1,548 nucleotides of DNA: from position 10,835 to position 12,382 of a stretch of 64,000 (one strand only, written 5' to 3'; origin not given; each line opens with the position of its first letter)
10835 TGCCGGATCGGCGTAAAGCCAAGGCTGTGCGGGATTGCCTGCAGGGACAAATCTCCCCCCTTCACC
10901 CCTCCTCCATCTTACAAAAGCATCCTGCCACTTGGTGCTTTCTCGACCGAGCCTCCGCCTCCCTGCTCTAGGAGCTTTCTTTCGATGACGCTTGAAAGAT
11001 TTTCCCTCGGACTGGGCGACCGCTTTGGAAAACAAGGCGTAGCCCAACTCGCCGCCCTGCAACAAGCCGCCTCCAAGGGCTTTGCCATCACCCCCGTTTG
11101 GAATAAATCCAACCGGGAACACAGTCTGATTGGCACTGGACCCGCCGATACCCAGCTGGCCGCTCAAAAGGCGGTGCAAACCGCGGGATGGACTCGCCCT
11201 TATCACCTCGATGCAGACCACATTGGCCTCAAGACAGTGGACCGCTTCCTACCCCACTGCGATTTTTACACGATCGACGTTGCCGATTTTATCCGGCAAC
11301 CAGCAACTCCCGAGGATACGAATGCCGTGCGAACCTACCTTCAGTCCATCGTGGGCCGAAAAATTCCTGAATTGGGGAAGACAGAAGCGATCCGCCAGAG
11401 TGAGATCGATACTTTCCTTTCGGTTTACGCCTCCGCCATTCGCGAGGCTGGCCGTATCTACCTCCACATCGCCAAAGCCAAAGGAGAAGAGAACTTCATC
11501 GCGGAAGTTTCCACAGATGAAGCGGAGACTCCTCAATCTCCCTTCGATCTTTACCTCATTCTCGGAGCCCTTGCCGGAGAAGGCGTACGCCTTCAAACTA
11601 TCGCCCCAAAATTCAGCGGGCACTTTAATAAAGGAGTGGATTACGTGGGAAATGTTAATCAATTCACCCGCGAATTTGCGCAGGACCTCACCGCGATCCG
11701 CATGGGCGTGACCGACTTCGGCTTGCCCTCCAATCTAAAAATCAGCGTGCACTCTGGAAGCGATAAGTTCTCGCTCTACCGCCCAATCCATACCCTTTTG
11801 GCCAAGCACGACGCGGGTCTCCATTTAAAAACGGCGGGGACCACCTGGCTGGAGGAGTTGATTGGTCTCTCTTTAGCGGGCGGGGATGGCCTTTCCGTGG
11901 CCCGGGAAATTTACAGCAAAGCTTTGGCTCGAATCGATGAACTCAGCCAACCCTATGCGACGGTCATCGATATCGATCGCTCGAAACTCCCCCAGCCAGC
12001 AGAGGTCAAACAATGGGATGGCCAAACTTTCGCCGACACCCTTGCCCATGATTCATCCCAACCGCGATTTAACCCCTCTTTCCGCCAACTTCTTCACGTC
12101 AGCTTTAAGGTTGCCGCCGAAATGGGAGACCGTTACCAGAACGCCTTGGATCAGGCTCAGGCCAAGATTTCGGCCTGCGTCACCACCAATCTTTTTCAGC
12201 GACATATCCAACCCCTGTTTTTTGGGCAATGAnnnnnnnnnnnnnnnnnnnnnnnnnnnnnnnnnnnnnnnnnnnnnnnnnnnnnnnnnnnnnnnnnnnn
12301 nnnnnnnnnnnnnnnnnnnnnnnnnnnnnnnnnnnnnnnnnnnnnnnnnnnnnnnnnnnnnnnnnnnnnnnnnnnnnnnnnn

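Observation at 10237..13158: NagB-like deaminase, UxaE-family epimerase and NagA-like deacetylase form one tight operon, suggesting an amino-sugar route that bypasses kinase and aldolase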

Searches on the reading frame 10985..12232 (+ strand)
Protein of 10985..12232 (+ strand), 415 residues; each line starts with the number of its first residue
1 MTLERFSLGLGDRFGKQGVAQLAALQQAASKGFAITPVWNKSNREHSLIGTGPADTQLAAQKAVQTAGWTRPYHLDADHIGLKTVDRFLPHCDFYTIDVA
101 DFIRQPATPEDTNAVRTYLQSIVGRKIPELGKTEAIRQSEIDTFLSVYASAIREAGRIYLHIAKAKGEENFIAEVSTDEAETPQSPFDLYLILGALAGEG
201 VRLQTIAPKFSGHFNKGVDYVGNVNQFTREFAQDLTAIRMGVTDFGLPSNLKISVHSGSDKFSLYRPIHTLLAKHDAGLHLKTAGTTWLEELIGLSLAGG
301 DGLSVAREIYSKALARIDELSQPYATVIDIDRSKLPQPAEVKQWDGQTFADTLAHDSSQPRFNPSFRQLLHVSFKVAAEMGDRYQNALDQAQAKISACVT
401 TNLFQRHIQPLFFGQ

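Call 5: search_protein_families(library=pfam, proteins=[window:10985-12232:+], max_evalue=0.01)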
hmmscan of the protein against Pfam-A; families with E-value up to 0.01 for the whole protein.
window:10985-12232:+ (415 aa): 1 family
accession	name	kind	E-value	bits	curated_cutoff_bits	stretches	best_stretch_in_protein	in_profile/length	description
PF16257.11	UxaE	-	1.2e-51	176.3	27.1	1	4-376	79-433/475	tagaturonate epimerase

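Call 6: search_protein_families(library=ncbifam, proteins=[window:10985-12232:+], max_evalue=0.01)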
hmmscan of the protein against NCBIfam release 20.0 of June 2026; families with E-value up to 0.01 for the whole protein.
window:10985-12232:+ (415 aa): 0 families

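Call 7: find_encoding_contigs(protein=window:10985-12232:+, flank=10000, max_places=6)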
Protein window:10985-12232:+ (415 aa): no gene with exactly this product is on record in the collection.

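Call 10: find_homologous_proteins(query=window:10985-12232:+, max_evalue=0.00001)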
Query window:10985-12232:+ (415 aa): 8000 proteins with E <= 0.00001 among 8000 candidates; the best 120 are listed.
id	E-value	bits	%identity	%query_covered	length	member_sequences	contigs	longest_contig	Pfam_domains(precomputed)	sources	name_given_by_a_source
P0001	3.2e-264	894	96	100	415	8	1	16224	PF16257.12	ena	-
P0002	3.8e-263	891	95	100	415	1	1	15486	PF16257.12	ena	-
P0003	1.0e-262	889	95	100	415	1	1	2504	PF16257.12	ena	-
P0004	3.6e-262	887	95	100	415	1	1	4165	PF16257.12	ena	-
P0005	2.4e-261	885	95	100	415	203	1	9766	PF16257.12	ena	-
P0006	4.1e-258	874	94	100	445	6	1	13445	PF16257.12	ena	-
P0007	2.1e-257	872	94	100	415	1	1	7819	PF16257.12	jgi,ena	jgi:hypothetical protein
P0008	3.2e-254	861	93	100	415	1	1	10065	PF16257.12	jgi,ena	jgi:hypothetical protein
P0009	2.3e-249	845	91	100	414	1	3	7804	PF16257.12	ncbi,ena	-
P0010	9.9e-204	695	94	80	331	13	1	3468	PF16257.12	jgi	jgi:hypothetical protein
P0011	5.1e-199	679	95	78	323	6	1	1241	PF16257.12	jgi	jgi:hypothetical protein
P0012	4.7e-191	653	69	100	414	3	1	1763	PF16257.12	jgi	-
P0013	1.1e-190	652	69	100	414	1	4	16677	PF16257.12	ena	-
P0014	5.9e-190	650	71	100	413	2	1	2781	PF16257.12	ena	-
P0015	1.1e-189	649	71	100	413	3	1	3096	PF16257.12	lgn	-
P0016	1.7e-189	648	69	100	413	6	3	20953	PF16257.12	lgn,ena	-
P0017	2.4e-189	648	70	100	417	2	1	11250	PF16257.12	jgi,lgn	-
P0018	3.0e-189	647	69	100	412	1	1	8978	PF16257.12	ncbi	-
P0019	5.4e-189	646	71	100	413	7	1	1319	PF16257.12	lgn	-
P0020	7.5e-189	646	70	100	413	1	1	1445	PF16257.12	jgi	-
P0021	1.2e-188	645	69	100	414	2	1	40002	PF16257.12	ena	-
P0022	1.3e-188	645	69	100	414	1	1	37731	PF16257.12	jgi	jgi:tagaturonate epimerase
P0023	3.7e-188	644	69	100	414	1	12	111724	PF16257.12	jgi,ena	-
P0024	1.2e-187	642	68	99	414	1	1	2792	PF16257.12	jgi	jgi:hypothetical protein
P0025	4.1e-187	640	67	100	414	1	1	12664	PF16257.12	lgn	-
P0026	1.7e-186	638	68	100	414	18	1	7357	PF16257.12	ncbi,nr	ncbi:MAG: tagaturonate epimerase family protein [Verrucomicrobia bacterium]|nr:tagaturonate epimeras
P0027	2.0e-186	638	68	100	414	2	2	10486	PF16257.12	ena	-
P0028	3.5e-186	637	69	100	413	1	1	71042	PF16257.12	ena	-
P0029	3.6e-186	637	69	100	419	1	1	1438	PF16257.12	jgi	jgi:hypothetical protein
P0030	5.0e-186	637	69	100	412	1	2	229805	PF16257.12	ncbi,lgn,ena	-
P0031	7.9e-186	636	68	100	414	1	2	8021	PF16257.12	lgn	-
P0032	8.9e-186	636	68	100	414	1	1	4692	PF16257.12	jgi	jgi:hypothetical protein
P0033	1.7e-185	635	67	100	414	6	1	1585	PF16257.12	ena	-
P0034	3.3e-185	634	69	100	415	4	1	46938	PF16257.12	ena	-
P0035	5.9e-185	633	68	100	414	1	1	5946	PF16257.12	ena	-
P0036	8.1e-185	633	66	100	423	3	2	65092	PF16257.12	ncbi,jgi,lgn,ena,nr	ncbi:MAG: tagaturonate epimerase family protein [Terrimicrobiaceae bacterium]|nr:tagaturonate epimer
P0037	1.5e-184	632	69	100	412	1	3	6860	PF16257.12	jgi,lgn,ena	-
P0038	4.6e-184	630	68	100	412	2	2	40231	PF16257.12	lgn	-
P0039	6.3e-184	630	68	100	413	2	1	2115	PF16257.12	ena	-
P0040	6.4e-184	630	69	100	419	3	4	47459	PF16257.12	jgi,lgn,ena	jgi:hypothetical protein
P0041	1.9e-182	625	68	100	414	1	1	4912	PF16257.12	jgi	jgi:hypothetical protein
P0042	2.5e-182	624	69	100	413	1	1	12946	PF16257.12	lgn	-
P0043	3.4e-182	624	67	100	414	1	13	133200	PF16257.12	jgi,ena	-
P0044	2.9e-180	618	67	100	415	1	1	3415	PF16257.12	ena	-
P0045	4.2e-180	617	67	100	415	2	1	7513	PF16257.12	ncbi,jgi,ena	-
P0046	6.8e-180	616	67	100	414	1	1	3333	PF16257.12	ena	-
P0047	2.1e-179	615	66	100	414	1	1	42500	PF16257.12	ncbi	-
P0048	2.2e-179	615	66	100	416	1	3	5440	PF16257.12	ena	-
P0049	3.6e-179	614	67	100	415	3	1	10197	PF16257.12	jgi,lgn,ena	-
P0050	7.3e-179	613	66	100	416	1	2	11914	PF16257.12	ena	-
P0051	1.2e-178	612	67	100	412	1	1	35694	PF16257.12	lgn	-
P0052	1.7e-178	612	67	100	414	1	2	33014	PF16257.12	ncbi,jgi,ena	ncbi:MAG: tagaturonate epimerase family protein [Verrucomicrobiae bacterium]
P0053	2.5e-178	611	65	100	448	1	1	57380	PF16257.12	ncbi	-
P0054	4.2e-178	610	66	100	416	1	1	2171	PF16257.12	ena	-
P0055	5.0e-178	610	66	100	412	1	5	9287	PF16257.12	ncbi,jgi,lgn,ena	ncbi:MAG: tagaturonate epimerase family protein [Verrucomicrobiae bacterium]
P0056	5.4e-178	610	66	99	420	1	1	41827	PF16257.12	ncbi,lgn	-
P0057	1.0e-177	609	66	100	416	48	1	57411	PF16257.12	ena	-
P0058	5.5e-177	607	65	100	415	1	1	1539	PF16257.12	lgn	-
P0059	8.7e-176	603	66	100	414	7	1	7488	PF16257.12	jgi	jgi:hypothetical protein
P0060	9.2e-176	603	67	99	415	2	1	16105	PF16257.12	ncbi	ncbi:MAG: tagaturonate epimerase family protein [Terrimicrobiaceae bacterium]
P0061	3.5e-174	598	65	100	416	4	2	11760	PF16257.12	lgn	-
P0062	5.0e-174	597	64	100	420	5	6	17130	PF16257.12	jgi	jgi:tagaturonate epimerase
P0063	1.2e-173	596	66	100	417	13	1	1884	PF16257.12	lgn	-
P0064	2.6e-173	595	70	91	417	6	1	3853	PF16257.12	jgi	jgi:hypothetical protein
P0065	1.2e-172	593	63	100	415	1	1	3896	PF16257.12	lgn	-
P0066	2.8e-171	588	65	99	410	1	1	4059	PF16257.12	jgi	jgi:hypothetical protein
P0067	3.3e-171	588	63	100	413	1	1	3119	PF16257.12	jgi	-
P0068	5.2e-171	587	64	100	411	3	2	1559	PF16257.12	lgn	-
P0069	1.5e-170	586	63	100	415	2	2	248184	PF16257.12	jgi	jgi:hypothetical protein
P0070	2.0e-167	575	65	99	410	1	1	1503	PF16257.12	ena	-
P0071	3.3e-165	568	63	99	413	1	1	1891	PF16257.12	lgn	-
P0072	2.7e-162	558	60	100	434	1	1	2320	PF16257.12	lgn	-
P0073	9.7e-159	547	67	89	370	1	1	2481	PF16257.12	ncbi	ncbi:MAG: tagaturonate epimerase family protein, partial [Verrucomicrobiota bacterium]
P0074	1.4e-157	543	61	100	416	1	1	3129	PF16257.12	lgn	-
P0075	1.5e-157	543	58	100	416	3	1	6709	PF16257.12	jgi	jgi:hypothetical protein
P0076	1.8e-157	543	60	100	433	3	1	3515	PF16257.12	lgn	-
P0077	1.6e-156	539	58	100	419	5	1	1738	PF16257.12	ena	-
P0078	2.0e-156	539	57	100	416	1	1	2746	PF16257.12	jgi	jgi:hypothetical protein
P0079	3.7e-156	538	60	100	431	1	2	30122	PF16257.12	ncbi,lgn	-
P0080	7.0e-156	537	58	100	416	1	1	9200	PF16257.12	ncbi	-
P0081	9.8e-156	537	57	100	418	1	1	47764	PF16257.12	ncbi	-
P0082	2.1e-155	536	57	100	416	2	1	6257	PF16257.12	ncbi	-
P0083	1.4e-154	533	59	100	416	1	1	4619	PF16257.12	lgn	-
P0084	3.2e-154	532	57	100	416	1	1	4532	PF16257.12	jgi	jgi:tagaturonate epimerase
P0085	3.2e-154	532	57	100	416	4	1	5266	PF16257.12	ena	-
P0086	3.3e-154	532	57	100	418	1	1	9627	PF16257.12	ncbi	-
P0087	6.3e-154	531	57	100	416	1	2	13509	PF16257.12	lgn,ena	-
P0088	6.3e-154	531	58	100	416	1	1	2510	PF16257.12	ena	-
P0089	8.2e-154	531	58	99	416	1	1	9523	PF16257.12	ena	-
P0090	1.4e-153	530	57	100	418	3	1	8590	PF16257.12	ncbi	-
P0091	1.5e-153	530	56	100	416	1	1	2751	PF16257.12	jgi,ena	-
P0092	1.6e-153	530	58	100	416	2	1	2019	PF16257.12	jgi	jgi:hypothetical protein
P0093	2.0e-153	529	58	100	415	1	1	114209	PF16257.12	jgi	jgi:tagaturonate epimerase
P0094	2.1e-153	529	57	100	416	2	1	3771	PF16257.12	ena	-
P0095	2.2e-153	529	58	100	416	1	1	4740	PF16257.12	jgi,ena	-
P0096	2.5e-153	529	56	100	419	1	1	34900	PF16257.12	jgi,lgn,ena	jgi:hypothetical protein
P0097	2.5e-153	529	57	100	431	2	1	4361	PF16257.12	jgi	jgi:tagaturonate epimerase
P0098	2.5e-153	529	57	100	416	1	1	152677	PF16257.12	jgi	jgi:hypothetical protein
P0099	2.9e-153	529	58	99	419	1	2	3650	PF16257.12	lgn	-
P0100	2.9e-153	529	56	100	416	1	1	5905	PF16257.12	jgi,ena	-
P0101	3.7e-153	528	58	100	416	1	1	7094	PF16257.12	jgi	jgi:hypothetical protein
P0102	4.6e-153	528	57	100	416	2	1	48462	PF16257.12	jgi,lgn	-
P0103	6.2e-153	528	56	100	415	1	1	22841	PF16257.12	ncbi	ncbi:MAG: tagaturonate epimerase family protein [Sedimentisphaerales bacterium]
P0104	6.5e-153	528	57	100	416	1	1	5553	PF16257.12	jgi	jgi:tagaturonate epimerase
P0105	7.6e-153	527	58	100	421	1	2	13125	PF16257.12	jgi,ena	-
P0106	7.9e-153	527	58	100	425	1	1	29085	PF16257.12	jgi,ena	-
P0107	1.1e-152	527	56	100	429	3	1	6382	PF16257.12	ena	-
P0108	1.1e-152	527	56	100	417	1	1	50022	PF16257.12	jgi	-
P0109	1.1e-152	527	56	100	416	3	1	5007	PF16257.12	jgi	jgi:hypothetical protein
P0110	1.2e-152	527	56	100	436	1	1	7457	PF16257.12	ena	-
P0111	1.4e-152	526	56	99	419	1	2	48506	PF16257.12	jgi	jgi:hypothetical protein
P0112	1.5e-152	526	57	100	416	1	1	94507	PF16257.12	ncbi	-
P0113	1.6e-152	526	57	100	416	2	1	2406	PF16257.12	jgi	jgi:hypothetical protein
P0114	1.6e-152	526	58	100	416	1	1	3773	PF16257.12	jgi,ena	-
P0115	2.7e-152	526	57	100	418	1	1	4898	PF16257.12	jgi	jgi:hypothetical protein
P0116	3.2e-152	525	57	100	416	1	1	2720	PF16257.12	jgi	jgi:hypothetical protein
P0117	3.6e-152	525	58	100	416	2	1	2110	PF16257.12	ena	-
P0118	3.7e-152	525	59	100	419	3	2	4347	PF16257.12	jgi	jgi:hypothetical protein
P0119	3.9e-152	525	56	99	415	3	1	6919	PF16257.12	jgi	-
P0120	4.1e-152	525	57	100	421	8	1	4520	PF16257.12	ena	-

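Call 11: find_encoding_contigs(protein=P0030, flank=10000, max_places=3)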
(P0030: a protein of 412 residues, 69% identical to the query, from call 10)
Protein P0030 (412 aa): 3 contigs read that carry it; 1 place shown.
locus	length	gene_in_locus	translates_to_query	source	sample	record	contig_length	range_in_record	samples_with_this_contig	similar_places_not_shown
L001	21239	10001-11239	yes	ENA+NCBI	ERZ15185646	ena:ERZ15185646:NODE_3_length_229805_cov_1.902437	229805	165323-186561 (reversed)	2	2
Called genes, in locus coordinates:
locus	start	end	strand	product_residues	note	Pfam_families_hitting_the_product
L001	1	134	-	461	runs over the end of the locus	PF04966:OprB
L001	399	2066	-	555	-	PF00390:malic, PF03949:Malic_M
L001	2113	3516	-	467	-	PF00206:Lyase_1, PF10415:FumaraseC_C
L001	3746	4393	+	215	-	PF06912:DUF1275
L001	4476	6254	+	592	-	PF02776:TPP_enzyme_N, PF00205:TPP_enzyme_M, PF02775:TPP_enzyme_C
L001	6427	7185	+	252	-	-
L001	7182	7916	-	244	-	-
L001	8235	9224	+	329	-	PF00532:Peripla_BP_1, PF13377:Peripla_BP_3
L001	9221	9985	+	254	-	PF01182:Glucosamine_iso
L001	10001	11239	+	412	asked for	PF16257:UxaE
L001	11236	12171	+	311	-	-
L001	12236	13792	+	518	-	PF01541:GIY-YIG, PF27096:UvrC_M, PF02151:UVR (weak), PF08459:UvrC_RNaseH_dom, PF14520:HHH_5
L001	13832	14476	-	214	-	PF03548:LolA (weak)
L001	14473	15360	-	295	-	PF03279:Lip_A_acyltrans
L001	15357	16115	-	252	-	PF01522:Polysacc_deac_1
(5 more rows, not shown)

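Call 12: find_encoding_contigs(protein=P0103, flank=10000, max_places=3)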
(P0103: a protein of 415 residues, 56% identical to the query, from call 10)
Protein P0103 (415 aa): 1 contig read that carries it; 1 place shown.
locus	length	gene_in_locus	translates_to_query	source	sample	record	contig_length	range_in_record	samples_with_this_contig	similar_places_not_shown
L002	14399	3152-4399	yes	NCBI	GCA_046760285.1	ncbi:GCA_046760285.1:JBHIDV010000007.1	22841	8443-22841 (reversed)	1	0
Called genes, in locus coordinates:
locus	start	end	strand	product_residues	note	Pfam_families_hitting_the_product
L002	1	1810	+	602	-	PF02057:Glyco_hydro_59 (weak)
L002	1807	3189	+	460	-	PF12708:Pect-lyase_RHGA_epim, PF00295:Glyco_hydro_28, PF13229:Beta_helix (weak)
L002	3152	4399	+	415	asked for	PF16257:UxaE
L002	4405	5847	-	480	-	PF04055:Radical_SAM, PF13186:SPASM (faint)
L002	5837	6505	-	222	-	PF00440:TetR_N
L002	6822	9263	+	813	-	PF13491:FtsK_4TM, PF17854:FtsK_alpha, PF01580:FtsK_SpoIIIE, PF09397:FtsK_gamma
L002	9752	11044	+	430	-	PF00483:NTP_transferase, PF01128:IspD, PF12804:NTP_transf_3, PF25084:LbH_EIF2B (weak), PF00132:Hexapep, PF25087:GMPPB_C, PF00132:Hexapep (weak), PF00132:Hexapep (weak), +1 more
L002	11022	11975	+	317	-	PF13793:Pribosyltran_N, PF00156:Pribosyltran, PF14572:Pribosyl_synth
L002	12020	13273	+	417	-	PF01408:GFO_IDH_MocA, PF21252:Glyco_hydro_109_C (weak)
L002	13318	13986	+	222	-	PF01386:Ribosomal_L25p, PF14693:Ribosomal_TL5_C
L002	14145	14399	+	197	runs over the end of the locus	PF01195:Pept_tRNA_hydro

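Call 13: search_solved_structures(query=window:10985-12232:+, max_evalue=0.01, show_alignments=2)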
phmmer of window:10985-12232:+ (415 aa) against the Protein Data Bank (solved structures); distinct sequences matched with E-value up to 0.01: 5.
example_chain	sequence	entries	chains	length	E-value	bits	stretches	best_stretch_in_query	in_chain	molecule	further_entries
6il9_A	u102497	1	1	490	6.9e-26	94.4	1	7-330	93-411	Fructuronate-tagaturonate epimerase UxaE from Cohnella laeviribosi in complex with 1 glyce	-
6ila_A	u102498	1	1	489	1.8e-25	93.1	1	7-330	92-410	Fructuronate-tagaturonate epimerase UxaE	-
6ilb_A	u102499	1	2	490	3.4e-25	92.1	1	7-330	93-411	Fructuronate-tagaturonate epimerase UxaE from Cohnella laeviribosi in complex with 1 glyce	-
9lhu_A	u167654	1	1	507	1e-21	80.7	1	5-342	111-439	Tagaturonate/fructuronate epimerase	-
9lhw_A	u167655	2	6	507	2.2e-21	79.6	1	5-342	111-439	Tagaturonate/fructuronate epimerase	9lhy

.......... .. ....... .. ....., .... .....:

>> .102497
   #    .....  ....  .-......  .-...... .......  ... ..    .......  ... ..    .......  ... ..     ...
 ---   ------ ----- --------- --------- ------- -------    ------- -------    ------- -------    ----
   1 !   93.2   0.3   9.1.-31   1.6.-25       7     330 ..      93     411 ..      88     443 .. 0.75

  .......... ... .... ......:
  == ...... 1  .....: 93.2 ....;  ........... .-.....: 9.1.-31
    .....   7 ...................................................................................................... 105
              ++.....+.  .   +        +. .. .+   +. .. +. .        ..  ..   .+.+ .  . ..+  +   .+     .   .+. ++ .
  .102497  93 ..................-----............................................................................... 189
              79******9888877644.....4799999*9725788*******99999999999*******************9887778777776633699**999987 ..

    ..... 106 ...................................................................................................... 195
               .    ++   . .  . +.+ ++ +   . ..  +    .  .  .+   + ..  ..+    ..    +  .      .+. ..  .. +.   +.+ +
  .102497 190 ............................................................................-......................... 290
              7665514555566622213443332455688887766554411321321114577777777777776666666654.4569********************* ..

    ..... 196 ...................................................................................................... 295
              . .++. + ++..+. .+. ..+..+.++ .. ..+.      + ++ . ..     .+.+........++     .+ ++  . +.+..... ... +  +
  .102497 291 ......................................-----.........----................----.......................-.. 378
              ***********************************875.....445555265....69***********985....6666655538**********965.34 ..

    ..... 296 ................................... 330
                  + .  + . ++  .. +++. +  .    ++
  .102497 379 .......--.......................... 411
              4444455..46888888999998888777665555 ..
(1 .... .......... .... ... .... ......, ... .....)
